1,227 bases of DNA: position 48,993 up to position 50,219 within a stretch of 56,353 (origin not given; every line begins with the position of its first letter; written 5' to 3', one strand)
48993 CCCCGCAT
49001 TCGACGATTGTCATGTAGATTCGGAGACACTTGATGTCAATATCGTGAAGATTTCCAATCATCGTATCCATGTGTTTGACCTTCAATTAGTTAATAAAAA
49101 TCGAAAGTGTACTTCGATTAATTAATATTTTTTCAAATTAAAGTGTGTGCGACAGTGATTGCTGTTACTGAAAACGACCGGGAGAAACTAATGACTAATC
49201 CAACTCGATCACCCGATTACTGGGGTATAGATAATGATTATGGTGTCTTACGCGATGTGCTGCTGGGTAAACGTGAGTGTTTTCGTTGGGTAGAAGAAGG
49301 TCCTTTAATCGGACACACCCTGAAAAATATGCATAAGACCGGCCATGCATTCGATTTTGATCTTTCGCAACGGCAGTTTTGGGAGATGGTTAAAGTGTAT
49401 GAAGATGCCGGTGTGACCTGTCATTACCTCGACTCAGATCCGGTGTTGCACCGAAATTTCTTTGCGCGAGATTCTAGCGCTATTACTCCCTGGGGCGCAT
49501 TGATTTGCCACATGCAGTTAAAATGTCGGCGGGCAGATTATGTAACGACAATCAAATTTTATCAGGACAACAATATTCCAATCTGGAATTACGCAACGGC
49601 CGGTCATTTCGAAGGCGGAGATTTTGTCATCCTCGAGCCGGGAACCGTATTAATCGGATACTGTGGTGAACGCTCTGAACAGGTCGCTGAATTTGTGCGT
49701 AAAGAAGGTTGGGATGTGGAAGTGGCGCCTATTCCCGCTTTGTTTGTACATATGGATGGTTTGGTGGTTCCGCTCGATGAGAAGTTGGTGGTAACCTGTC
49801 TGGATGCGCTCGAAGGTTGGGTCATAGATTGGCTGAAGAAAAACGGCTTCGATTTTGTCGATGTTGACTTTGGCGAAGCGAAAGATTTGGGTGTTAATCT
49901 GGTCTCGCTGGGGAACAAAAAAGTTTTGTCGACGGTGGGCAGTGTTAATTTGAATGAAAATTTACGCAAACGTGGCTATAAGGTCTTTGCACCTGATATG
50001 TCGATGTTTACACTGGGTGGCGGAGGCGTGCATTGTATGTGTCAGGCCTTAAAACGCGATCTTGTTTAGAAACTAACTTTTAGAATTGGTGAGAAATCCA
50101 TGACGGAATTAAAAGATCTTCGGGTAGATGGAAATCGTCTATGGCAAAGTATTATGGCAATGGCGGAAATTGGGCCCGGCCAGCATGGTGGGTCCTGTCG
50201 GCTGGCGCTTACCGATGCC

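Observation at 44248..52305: Accessory island combining a betaine-type ABC importer, a broken LysR regulator and a guanidino-compound enzyme trio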

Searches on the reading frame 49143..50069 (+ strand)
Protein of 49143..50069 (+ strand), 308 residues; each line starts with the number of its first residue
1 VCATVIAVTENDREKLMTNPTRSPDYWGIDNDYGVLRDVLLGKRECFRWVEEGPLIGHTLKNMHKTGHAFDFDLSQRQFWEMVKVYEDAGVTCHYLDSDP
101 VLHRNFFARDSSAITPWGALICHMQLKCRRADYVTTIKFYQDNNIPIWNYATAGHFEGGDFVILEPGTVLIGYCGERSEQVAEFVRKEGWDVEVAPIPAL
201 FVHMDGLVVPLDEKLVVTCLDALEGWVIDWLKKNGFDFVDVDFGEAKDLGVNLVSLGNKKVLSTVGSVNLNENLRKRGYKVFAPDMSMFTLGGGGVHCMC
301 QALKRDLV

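Call 3: search_protein_families(library=pfam, proteins=[window:49143-50069:+])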
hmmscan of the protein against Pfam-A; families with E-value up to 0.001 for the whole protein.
window:49143-50069:+ (308 aa): 2 families
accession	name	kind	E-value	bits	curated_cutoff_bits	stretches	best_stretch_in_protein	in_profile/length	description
PF02274.22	ADI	-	2.4e-16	60.2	22.8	2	223-305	289-377/377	Arginine deiminase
PF19420.4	DDAH_eukar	-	1.1e-11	45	23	1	77-300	30-287/291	N,N dimethylarginine dimethylhydrolase, eukaryotic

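Call 4: search_protein_families(library=ncbifam, proteins=[window:49143-50069:+])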
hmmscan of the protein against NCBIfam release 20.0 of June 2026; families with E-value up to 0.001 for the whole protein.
window:49143-50069:+ (308 aa): 5 families
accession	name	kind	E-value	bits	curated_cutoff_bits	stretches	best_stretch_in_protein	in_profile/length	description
NF045659.1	DiMArgaseDdahMtb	equivalog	1.7e-15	56.9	300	1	66-299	46-279/283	dimethylargininase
NF002381.0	PRK01388.1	subfamily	1.1e-11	44.3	414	1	104-181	155-238/405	arginine deiminase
NF045660.1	DiMthArgaseDdahStm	equivalog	3.3e-10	40.2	340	1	69-299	23-245/249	dimethylargininase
TIGR01078.1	arcA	equivalog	5.7e-10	38.5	489.1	1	104-180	154-236/408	arginine deiminase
NF052232.1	Arg_dihydro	equivalog_domain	1.6e-05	24.3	450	1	75-299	35-263/266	arginine dihydrolase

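Call 5: search_solved_structures(query=window:49143-50069:+, max_evalue=0.01, show_alignments=2)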
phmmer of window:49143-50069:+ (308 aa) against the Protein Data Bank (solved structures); distinct sequences matched with E-value up to 0.01: 1.
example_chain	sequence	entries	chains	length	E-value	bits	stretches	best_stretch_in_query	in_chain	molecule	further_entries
1rxx_A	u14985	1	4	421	0.0089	18.5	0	78-182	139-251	Arginine deiminase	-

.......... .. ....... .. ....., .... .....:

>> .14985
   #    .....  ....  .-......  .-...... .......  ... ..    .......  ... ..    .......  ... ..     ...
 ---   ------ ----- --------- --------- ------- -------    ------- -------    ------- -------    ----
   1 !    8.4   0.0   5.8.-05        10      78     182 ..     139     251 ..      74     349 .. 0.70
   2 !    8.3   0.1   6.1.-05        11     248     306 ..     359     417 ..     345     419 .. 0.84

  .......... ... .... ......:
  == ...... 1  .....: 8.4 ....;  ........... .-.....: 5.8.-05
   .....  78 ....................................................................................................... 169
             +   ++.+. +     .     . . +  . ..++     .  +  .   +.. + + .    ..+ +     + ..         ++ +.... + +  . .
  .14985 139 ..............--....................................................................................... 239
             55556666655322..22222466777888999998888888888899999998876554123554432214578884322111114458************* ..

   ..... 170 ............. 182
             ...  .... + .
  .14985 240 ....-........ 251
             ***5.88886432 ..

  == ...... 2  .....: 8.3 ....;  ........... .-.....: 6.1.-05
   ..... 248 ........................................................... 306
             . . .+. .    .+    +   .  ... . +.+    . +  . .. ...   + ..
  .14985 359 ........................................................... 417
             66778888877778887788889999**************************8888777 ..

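Call 9: find_homologous_proteins(query=window:49191-50069:+, max_evalue=0.00001)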
Query window:49191-50069:+ (292 aa): 3175 proteins with E <= 0.00001 among 4143 candidates; the best 120 are listed.
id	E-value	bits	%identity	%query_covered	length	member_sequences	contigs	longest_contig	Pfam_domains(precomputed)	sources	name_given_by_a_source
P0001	1.7e-204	696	100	100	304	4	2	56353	PF19420.6,PF02274.23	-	-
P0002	9.8e-177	605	87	100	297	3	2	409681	PF19420.6,PF02274.23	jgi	-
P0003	1.2e-175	601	87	100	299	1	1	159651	PF19420.6,PF02274.23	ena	-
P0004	1.1e-174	598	86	100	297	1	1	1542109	PF19420.6,PF02274.23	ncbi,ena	-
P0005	5.2e-173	593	86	100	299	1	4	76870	PF19420.6,PF02274.23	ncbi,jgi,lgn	ncbi:MAG: N-dimethylarginine dimethylaminohydrolase [Planctomycetota bacterium]|jgi:N-dimethylargini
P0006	5.8e-173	592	86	100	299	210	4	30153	PF19420.6,PF02274.23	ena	-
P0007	9.4e-169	579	87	96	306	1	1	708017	PF19420.6,PF02274.23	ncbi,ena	-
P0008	8.6e-167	572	82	100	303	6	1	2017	PF19420.6,PF02274.23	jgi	jgi:N-dimethylarginine dimethylaminohydrolase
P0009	3.0e-166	570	83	99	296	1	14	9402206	PF19420.6,PF02274.23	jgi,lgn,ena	jgi:N-dimethylarginine dimethylaminohydrolase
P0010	2.0e-165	568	81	100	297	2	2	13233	PF19420.6,PF02274.23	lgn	-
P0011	8.6e-165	566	81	100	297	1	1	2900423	PF19420.6,PF02274.23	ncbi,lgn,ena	-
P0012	1.4e-164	565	81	100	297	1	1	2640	PF19420.6,PF02274.23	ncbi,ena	-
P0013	3.6e-164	564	83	97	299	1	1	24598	PF19420.6,PF02274.23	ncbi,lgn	-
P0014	3.7e-164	564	83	97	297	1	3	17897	PF19420.6,PF02274.23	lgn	-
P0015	1.5e-163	562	83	97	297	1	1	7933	PF19420.6,PF02274.23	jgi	jgi:N-dimethylarginine dimethylaminohydrolase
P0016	2.0e-163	561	80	100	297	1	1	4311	PF19420.6,PF02274.23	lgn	-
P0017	3.6e-163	560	80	100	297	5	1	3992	PF19420.6,PF02274.23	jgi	-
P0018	3.6e-163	560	81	98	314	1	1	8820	PF19420.6,PF02274.23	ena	-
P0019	4.5e-163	560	83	97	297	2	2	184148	PF19420.6,PF02274.23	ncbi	ncbi:MAG: arginine deiminase family protein [Arenicellales bacterium]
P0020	1.0e-161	555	80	99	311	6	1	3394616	PF19420.6,PF02274.23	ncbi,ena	-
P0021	1.1e-161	555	80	100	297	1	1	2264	PF19420.6,PF02274.23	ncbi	-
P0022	2.8e-161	554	81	100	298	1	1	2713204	PF19420.6,PF02274.23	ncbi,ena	-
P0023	2.9e-161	554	81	98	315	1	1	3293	PF19420.6,PF02274.23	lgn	-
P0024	4.9e-161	553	79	100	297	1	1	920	PF19420.6,PF02274.23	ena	-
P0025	7.1e-161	553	80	100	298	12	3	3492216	PF19420.6,PF02274.23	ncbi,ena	-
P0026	1.3e-160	552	80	100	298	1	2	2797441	PF19420.6,PF02274.23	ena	-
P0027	1.7e-160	552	80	99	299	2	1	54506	PF19420.6,PF02274.23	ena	-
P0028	2.2e-160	551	80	98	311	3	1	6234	PF19420.6,PF02274.23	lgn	-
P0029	5.8e-160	550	78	100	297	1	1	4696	PF19420.6,PF02274.23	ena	-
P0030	8.4e-160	549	80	98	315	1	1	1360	PF19420.6,PF02274.23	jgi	jgi:N-dimethylarginine dimethylaminohydrolase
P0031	1.3e-159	549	80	100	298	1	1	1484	PF19420.6,PF02274.23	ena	-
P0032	1.5e-159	548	80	100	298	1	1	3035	PF19420.6,PF02274.23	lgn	-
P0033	2.2e-159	548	80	100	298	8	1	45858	PF19420.6,PF02274.23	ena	-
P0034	2.4e-159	548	80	100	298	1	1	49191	PF19420.6,PF02274.23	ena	-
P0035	3.3e-159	547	79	99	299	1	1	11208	PF19420.6,PF02274.23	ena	-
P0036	3.3e-159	547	78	100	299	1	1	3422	PF19420.6,PF02274.23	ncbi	-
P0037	3.5e-159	547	79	100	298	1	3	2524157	PF19420.6,PF02274.23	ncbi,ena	-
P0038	4.7e-159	547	79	100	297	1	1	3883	PF19420.6,PF02274.23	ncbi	-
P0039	9.1e-159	546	79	98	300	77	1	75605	PF19420.6,PF02274.23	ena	-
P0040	1.1e-158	546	80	100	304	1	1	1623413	PF19420.6,PF02274.23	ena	-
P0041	1.4e-158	545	79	99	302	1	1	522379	PF19420.6,PF02274.23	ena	-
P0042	1.6e-158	545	78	100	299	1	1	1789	PF19420.6,PF02274.23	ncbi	-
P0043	1.6e-158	545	79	100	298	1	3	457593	PF19420.6,PF02274.23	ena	-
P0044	1.7e-158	545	79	100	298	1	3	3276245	PF19420.6,PF02274.23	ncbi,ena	-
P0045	2.3e-158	545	79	100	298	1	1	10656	PF19420.6,PF02274.23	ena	-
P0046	2.7e-158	544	79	100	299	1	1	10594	PF19420.6,PF02274.23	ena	-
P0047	5.1e-158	543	79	100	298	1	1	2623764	PF19420.6,PF02274.23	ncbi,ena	-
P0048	7.9e-158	543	79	100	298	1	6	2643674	PF19420.6,PF02274.23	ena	-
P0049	9.6e-158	542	78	100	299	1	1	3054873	PF19420.6,PF02274.23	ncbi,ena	-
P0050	2.0e-157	541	79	100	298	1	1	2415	PF19420.6,PF02274.23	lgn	-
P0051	2.5e-157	541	78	100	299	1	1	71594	PF19420.6,PF02274.23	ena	-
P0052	3.0e-157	541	77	100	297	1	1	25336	PF19420.6,PF02274.23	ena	-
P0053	5.0e-157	540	78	100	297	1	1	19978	PF19420.6,PF02274.23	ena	-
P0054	6.0e-157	540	79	100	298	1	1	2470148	PF19420.6,PF02274.23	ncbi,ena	-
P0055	6.8e-157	540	77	99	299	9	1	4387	PF19420.6,PF02274.23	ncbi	-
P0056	7.1e-157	540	79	100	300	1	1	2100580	PF19420.6,PF02274.23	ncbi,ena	-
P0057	8.8e-157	539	77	100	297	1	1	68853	PF19420.6,PF02274.23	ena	-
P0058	9.1e-157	539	77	100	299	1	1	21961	PF19420.6,PF02274.23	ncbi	-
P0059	9.5e-157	539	77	100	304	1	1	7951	PF19420.6,PF02274.23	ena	-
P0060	1.2e-156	539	78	98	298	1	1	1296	PF19420.6,PF02274.23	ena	-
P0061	2.5e-156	538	77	100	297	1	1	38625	PF19420.6,PF02274.23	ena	-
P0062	3.0e-156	538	77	100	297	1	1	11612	PF19420.6,PF02274.23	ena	-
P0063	4.4e-156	537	77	99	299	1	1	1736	PF19420.6,PF02274.23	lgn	-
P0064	6.2e-156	537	77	100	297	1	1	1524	PF19420.6,PF02274.23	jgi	jgi:N-dimethylarginine dimethylaminohydrolase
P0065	6.5e-156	536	78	100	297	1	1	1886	PF19420.6,PF02274.23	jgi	-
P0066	6.6e-156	536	79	98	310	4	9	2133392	PF19420.6,PF02274.23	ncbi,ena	-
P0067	7.3e-156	536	78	100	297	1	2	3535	PF19420.6,PF02274.23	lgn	-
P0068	8.8e-156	536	78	100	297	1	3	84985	PF19420.6,PF02274.23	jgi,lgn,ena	-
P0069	9.8e-156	536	78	100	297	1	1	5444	PF19420.6,PF02274.23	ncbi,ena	-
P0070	2.3e-155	535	78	100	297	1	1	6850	PF19420.6,PF02274.23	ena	-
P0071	2.6e-155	534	78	100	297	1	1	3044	PF19420.6,PF02274.23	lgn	-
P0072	4.3e-155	534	78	98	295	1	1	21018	PF19420.6,PF02274.23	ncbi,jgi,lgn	-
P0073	4.4e-155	534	78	100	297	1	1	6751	PF19420.6,PF02274.23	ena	-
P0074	8.0e-155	533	78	97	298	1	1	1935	PF19420.6,PF02274.23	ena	-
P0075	8.5e-155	533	77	100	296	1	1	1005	PF19420.6,PF02274.23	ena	-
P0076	6.1e-154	530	79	96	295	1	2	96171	PF19420.6,PF02274.23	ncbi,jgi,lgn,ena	jgi:N-dimethylarginine dimethylaminohydrolase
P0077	6.8e-154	530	77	98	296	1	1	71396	PF19420.6,PF02274.23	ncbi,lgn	ncbi:MAG: arginine deiminase family protein [Pseudomonadota bacterium]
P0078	3.2e-152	524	77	100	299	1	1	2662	PF19420.6,PF02274.23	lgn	-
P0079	2.9e-151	521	76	99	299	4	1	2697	PF19420.6,PF02274.23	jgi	-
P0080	6.9e-151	520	78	96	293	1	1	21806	PF19420.6,PF02274.23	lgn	-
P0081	8.7e-151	520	75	100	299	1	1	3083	PF19420.6,PF02274.23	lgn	-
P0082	1.3e-150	519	75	98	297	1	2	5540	PF19420.6,PF02274.23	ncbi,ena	-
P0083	5.1e-150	517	78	97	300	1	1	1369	PF19420.6,PF02274.23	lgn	-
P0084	5.8e-150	517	75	98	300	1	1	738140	PF19420.6,PF02274.23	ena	-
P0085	1.0e-149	516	75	99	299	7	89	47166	PF19420.6,PF02274.23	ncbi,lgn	-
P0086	2.4e-149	515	76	97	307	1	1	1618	PF19420.6,PF02274.23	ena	-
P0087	3.8e-149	514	74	99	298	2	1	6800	PF19420.6,PF02274.23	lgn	-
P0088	3.5e-147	508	74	99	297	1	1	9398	PF19420.6,PF02274.23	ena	-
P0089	1.7e-146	506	84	87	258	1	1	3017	PF19420.6,PF02274.23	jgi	jgi:N-dimethylarginine dimethylaminohydrolase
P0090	3.0e-146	505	75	98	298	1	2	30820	PF19420.6,PF02274.23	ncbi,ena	-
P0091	4.3e-146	504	73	99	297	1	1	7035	PF19420.6,PF02274.23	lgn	-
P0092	8.1e-145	500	73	100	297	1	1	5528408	PF19420.6,PF02274.23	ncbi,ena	-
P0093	1.0e-144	500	75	97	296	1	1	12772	PF19420.6,PF02274.23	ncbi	-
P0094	1.1e-144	500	73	100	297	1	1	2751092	PF19420.6,PF02274.23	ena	-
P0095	3.0e-143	495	73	96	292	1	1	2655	PF19420.6,PF02274.23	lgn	-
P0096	9.6e-143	493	75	96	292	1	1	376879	PF19420.6,PF02274.23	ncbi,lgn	ncbi:MAG: arginine deiminase family protein [Pseudomonadota bacterium]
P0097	1.2e-142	493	84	84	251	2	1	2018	PF19420.6,PF02274.23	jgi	jgi:N-dimethylarginine dimethylaminohydrolase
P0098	1.4e-142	493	73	96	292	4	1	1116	PF19420.6,PF02274.23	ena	-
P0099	1.5e-142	493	74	96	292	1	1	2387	PF19420.6,PF02274.23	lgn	-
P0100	3.4e-142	491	72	98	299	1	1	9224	PF19420.6,PF02274.23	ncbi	-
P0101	5.4e-142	491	72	99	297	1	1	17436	PF19420.6,PF02274.23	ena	-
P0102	9.0e-142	490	73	96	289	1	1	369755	PF19420.6,PF02274.23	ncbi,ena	-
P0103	1.4e-141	489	74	96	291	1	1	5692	PF19420.6,PF02274.23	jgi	jgi:N-dimethylarginine dimethylaminohydrolase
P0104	2.1e-141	489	73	97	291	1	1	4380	PF19420.6,PF02274.23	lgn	-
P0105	2.7e-141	488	72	99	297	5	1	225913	PF19420.6,PF02274.23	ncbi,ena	-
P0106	4.1e-141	488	72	100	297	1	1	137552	PF19420.6,PF02274.23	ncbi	ncbi:MAG: arginine deiminase family protein [Pseudomonadota bacterium]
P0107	4.4e-141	488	71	99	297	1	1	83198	PF19420.6,PF02274.23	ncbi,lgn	ncbi:MAG: arginine deiminase family protein [Pseudomonadota bacterium]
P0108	6.2e-141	487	72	98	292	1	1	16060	PF19420.6,PF02274.23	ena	-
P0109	7.2e-141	487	74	96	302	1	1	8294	PF19420.6,PF02274.23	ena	-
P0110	7.7e-141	487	72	100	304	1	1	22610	PF19420.6,PF02274.23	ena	-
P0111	8.3e-141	487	70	100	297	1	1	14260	PF19420.6,PF02274.23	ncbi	-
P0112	8.6e-141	487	71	99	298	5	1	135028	PF19420.6,PF02274.23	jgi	jgi:N-dimethylarginine dimethylaminohydrolase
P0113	9.5e-141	487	73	96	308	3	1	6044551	PF19420.6,PF02274.23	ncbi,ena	-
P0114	1.7e-140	486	73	96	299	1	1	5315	PF19420.6,PF02274.23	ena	-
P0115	1.7e-140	486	75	93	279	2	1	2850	PF19420.6,PF02274.23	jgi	-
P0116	3.5e-140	485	72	99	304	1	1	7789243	PF19420.6,PF02274.23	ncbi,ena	-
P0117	3.9e-140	485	73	96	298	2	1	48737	PF19420.6,PF02274.23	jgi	jgi:N-dimethylarginine dimethylaminohydrolase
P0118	8.6e-140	484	73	96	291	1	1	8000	PF19420.6,PF02274.23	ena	-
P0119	8.8e-140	483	72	97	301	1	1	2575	PF19420.6,PF02274.23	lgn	-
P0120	9.5e-140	483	71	97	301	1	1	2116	PF19420.6,PF02274.23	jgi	jgi:N-dimethylarginine dimethylaminohydrolase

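Call 11: find_related_loci(query=window:49191-50069:+, collection=genome_contigs, flank=10000)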
Query window:49191-50069:+ (292 aa) in genome_contigs; peptide patterns used: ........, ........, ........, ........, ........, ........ (x = any residue, [..] = any of these).
143 stretches matched a pattern; 96 encode a relative of the query (tblastn E <= 1e-3); the best 80 are kept; 80 distinct loci.
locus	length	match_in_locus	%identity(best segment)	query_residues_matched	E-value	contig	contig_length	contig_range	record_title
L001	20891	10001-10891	86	1-292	3e-174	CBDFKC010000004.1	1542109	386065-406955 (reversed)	MAG: Candidatus Poriferihabitaceae bacterium isolate a4d69010-f4a5-4de6-8f99-68a287b319f1 genome assembly, contig: conti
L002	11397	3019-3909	86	1-292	4e-172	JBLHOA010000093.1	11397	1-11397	MAG: Gammaproteobacteria bacterium isolate 3300055726_29 Ga0535650_0009663, whole genome shotgun sequence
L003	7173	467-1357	84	1-292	9e-172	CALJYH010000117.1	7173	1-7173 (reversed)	MAG: uncultured Gammaproteobacteria bacterium isolate N3_Bin_MAXBIN__052_1 genome assembly, contig: c_000001095382, whol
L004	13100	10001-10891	84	1-292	9e-171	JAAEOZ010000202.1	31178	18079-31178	MAG: Gammaproteobacteria bacterium isolate Cca_20 CcaG_CONTIG1116423, whole genome shotgun sequence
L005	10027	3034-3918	83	1-290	2e-169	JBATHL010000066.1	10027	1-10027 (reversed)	MAG: Gammaproteobacteria bacterium isolate MFD10361_ilm_asm_bin2 k127_1314, whole genome shotgun sequence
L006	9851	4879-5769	82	1-292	8e-169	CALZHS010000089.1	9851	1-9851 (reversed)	MAG: uncultured Gammaproteobacteria bacterium isolate FO_M_Gamma_013 genome assembly, contig: scaffold_9786, whole genom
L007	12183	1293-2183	84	1-292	9e-169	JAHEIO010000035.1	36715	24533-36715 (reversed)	MAG: Gammaproteobacteria bacterium isolate Ww503 NODE_1880_length_36715_cov_20.860414, whole genome shotgun sequence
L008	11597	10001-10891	82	1-292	4e-168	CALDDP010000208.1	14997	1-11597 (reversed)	MAG: uncultured Gammaproteobacteria bacterium isolate N1_Bin_MAXBIN__089_1 genome assembly, contig: c_000002278344, whol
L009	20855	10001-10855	87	11-290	5e-168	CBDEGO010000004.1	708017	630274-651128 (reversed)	MAG: Candidatus Poriferihabitaceae bacterium isolate 0dc8c057-8dd2-4d61-80fc-bc04417964e9 genome assembly, contig: conti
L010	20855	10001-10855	86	11-290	2e-167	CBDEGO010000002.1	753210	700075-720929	MAG: Candidatus Poriferihabitaceae bacterium isolate 0dc8c057-8dd2-4d61-80fc-bc04417964e9 genome assembly, contig: conti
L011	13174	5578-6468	83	1-292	2e-167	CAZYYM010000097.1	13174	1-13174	MAG TPA_asm: uncultured Gammaproteobacteria bacterium isolate binchicken_co275_23 genome assembly, contig: NODE_6928_len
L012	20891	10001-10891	82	1-292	8e-166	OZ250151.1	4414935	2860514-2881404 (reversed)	MAG: Candidatus Spongiihabitans sp. isolate c23cf4e8-a282-41dc-a193-41891dfe7d7a genome assembly, chromosome: 1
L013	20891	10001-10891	82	1-292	3e-165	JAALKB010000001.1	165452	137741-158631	MAG: Gammaproteobacteria bacterium isolate MH1_Bin6 NODE_29_length_165452_cov_18.316300, whole genome shotgun sequence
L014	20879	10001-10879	82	2-290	8e-165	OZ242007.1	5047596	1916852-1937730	MAG: Arenicellales bacterium isolate 2a8091be-2230-4377-859d-c70952c9977b genome assembly, chromosome: 1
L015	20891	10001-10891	81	1-292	1e-164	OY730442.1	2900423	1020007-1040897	MAG: Arenicellales bacterium isolate a2271f91-884a-4664-afb6-7c1ea3e8873e genome assembly, chromosome: 1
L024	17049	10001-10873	80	6-290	3e-159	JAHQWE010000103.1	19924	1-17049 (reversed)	MAG: Acidiferrobacterales bacterium isolate MAG.122 Posi_122-P45920, whole genome shotgun sequence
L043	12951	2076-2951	69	3-290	4e-137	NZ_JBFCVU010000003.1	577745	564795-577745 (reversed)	Ruegeria sp. ANG10 NODE_3_length_577745_cov_17.759810, whole genome shotgun sequence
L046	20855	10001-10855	70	11-290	8e-137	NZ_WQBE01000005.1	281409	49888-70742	Ruegeria atlantica strain HKCCD9150 NODE_5, whole genome shotgun sequence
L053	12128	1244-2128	67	1-290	7e-134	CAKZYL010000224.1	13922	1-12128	MAG TPA_asm: uncultured Roseovarius sp. isolate SRR3401492_bin.74_CONCOCT_v1.1_MAG genome assembly, contig: ERZ1740065.1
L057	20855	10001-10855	68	11-290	1e-132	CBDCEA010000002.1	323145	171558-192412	MAG: Alphaproteobacteria bacterium isolate acfa3c97-71bc-419c-b48f-b1c48e78630c genome assembly, contig: contig_2, whole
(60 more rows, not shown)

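Call 29: predict_structure(alignment_id=A1)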
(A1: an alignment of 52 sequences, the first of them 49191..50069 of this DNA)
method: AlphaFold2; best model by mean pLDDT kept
length: 292 residues; sequences in the alignment: 52
mean_pLDDT: 75.9   pTM: 0.77
mean pLDDT of the five models: 75.9, 70.6, 70.0, 67.4, 64.4
residues with pLDDT >= 90: 78; 70-90: 127; 50-70: 52; < 50: 35
segments of 3 or more residues with pLDDT < 50: 1-5, 89-115
pLDDT, mean of each block of 10 residues (from residue 1): 47 69 79 66 80 86 91 88 59 33 34 51 72 62 76 86 84 90 78 90 93 97 89 79 90 94 94 70 73 76
secondary structure, 60 per line:
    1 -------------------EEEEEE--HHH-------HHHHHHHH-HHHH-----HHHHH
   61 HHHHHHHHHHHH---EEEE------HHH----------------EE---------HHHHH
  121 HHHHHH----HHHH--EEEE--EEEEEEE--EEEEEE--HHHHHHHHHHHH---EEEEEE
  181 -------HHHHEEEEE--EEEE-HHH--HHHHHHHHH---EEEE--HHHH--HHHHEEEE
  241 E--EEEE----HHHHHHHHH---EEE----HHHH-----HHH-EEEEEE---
elements in order: E20-25 H38-45 H47-50 H56-72 E76-79 H116-126 H131-134 E137-140 E143-149 E152-157 H160-171 E175-180 H188-191 E192-196 E199-202 H209-217 E221-224 H227-230 H233-236 E237-241 E244-247 H252-260 E264-266 H271-274 E284-289
